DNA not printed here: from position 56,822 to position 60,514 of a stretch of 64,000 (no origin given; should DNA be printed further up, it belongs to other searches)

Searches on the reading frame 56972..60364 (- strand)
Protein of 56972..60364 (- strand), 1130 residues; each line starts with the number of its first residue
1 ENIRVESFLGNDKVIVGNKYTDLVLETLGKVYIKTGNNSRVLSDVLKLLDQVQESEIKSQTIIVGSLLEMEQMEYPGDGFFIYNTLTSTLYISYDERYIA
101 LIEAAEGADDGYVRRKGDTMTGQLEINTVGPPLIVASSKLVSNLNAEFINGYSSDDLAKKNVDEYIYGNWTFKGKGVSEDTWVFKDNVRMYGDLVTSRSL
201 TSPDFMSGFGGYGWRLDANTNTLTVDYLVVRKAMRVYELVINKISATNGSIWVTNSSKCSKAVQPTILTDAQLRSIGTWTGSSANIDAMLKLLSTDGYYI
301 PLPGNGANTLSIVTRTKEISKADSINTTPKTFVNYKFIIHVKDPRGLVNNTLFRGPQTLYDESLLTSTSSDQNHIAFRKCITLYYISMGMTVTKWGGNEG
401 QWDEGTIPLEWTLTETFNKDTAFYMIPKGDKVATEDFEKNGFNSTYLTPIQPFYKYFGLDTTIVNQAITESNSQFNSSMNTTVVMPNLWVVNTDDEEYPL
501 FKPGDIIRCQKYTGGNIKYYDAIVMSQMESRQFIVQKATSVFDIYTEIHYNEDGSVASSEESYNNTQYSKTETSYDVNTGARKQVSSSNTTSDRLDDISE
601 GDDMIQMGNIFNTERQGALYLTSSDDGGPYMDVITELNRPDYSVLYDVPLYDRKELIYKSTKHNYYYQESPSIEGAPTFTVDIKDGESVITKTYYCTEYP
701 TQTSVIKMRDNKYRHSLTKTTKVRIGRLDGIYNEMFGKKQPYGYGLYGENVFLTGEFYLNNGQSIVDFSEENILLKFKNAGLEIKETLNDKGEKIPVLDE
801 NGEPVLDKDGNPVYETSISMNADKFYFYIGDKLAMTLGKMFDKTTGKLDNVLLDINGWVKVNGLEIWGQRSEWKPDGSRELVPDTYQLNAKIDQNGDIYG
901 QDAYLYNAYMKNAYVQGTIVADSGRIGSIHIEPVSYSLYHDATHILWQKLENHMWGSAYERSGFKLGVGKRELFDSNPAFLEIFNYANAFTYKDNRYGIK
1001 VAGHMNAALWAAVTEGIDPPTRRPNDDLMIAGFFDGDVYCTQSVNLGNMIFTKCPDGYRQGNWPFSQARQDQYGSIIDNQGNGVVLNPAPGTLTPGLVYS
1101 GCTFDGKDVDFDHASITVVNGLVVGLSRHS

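Call 25: search_protein_families(library=phrogs, proteins=[window:56972-60364:-], max_evalue=0.00001)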
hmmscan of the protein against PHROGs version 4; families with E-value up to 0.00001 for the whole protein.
window:56972-60364:- (1130 aa): 1 family
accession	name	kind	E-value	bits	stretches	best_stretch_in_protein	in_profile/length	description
phrog_33450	-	tail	2.2e-20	72.4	1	182-263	464-547/2038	tail fiber protein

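Call 47: search_protein_families(library=pfam, proteins=[window:56972-60364:-], max_evalue=0.001)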
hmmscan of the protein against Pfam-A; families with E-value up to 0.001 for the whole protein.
window:56972-60364:- (1130 aa): 0 families
